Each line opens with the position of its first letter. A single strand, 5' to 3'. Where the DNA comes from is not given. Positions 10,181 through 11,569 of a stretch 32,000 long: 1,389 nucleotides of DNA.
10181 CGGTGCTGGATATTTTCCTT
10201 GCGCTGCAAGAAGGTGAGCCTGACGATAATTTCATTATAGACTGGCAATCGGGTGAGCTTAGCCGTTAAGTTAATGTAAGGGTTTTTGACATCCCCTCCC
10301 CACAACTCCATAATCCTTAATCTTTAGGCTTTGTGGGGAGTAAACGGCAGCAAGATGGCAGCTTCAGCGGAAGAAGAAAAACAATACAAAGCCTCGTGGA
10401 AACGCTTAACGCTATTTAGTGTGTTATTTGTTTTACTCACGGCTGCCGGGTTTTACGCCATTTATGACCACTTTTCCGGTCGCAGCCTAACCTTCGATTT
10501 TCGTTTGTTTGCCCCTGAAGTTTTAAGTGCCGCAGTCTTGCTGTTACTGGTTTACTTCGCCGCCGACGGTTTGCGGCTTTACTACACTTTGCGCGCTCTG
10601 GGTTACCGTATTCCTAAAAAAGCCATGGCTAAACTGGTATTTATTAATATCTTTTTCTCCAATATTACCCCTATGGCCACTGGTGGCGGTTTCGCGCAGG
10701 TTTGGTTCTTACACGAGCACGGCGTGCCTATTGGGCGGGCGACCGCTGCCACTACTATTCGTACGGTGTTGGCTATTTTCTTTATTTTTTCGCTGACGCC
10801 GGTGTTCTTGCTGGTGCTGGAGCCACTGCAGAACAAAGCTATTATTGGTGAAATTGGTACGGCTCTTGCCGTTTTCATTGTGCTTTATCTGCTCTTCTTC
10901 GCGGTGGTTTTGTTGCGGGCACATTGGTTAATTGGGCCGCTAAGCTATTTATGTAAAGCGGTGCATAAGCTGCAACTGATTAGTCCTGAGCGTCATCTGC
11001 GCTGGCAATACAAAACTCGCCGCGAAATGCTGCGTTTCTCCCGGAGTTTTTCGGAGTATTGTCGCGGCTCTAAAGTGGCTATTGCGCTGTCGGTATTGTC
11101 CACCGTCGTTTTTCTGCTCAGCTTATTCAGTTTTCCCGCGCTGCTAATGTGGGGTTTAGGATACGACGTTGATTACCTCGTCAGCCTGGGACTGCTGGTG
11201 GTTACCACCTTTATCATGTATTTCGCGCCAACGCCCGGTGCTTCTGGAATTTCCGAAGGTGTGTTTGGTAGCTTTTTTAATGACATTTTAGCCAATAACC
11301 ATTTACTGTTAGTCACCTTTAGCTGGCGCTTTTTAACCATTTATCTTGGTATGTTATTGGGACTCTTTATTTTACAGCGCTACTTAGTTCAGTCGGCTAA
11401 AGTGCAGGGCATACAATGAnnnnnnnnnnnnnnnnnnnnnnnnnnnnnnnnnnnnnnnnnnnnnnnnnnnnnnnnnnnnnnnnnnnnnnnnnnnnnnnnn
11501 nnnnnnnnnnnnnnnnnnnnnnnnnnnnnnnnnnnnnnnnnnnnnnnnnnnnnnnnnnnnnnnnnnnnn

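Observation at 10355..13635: Two-gene envelope module: flippase-like UPF0104 protein coupled to a pseudo-metallophosphoesterase/GT4 glycosyltransferase fusion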

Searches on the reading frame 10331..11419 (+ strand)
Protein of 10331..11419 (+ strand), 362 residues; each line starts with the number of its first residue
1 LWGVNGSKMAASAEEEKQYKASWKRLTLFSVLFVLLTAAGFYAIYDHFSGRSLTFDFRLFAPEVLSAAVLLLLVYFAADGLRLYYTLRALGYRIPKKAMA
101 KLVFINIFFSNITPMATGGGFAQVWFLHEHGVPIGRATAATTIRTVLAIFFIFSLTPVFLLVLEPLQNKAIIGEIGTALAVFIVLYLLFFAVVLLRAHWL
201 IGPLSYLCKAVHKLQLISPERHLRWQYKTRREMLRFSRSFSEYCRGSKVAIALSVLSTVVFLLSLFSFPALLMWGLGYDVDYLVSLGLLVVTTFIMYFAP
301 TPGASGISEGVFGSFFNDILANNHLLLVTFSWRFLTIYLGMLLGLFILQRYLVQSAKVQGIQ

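Call 3: search_protein_families(library=pfam, proteins=[window:10331-11419:+], max_evalue=0.1)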
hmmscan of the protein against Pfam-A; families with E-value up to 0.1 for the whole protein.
window:10331-11419:+ (362 aa): 1 family
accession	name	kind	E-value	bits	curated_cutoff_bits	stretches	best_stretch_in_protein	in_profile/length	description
PF03706.18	LPG_synthase_TM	-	6.7e-35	121.4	33.4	1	34-344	5-302/302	Lysylphosphatidylglycerol synthase TM region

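Call 4: search_protein_families(library=ncbifam, proteins=[window:10331-11419:+], max_evalue=0.1)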
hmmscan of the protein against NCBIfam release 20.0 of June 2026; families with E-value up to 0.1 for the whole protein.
window:10331-11419:+ (362 aa): 3 families
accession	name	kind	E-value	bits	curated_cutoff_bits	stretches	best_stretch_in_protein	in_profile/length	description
TIGR00374.1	TIGR00374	subfamily_domain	1.1e-24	87.4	43.2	1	62-357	29-319/323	flippase-like domain-containing protein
NF053789.1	GlcN_PG_flip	equivalog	1.1e-07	31.5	320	1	41-347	15-313/327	glucosaminyl phosphatidylglycerol flippase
NF033480.1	bifunc_MprF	equivalog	0.00091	17.6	600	1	28-196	7-177/841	bifunctional lysylphosphatidylglycerol flippase/synthetase MprF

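Call 71: search_solved_structures(query=window:10355-11416:+, max_evalue=1, show_alignments=1)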
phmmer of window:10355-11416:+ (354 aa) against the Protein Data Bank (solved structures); distinct sequences matched with E-value up to 1: 0.

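Call 73: search_solved_structures(query=A3, max_evalue=1, show_alignments=1)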
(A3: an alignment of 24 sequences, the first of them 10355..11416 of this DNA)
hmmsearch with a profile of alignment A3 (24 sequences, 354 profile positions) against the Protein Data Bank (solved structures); distinct sequences matched with E-value up to 1: 0.
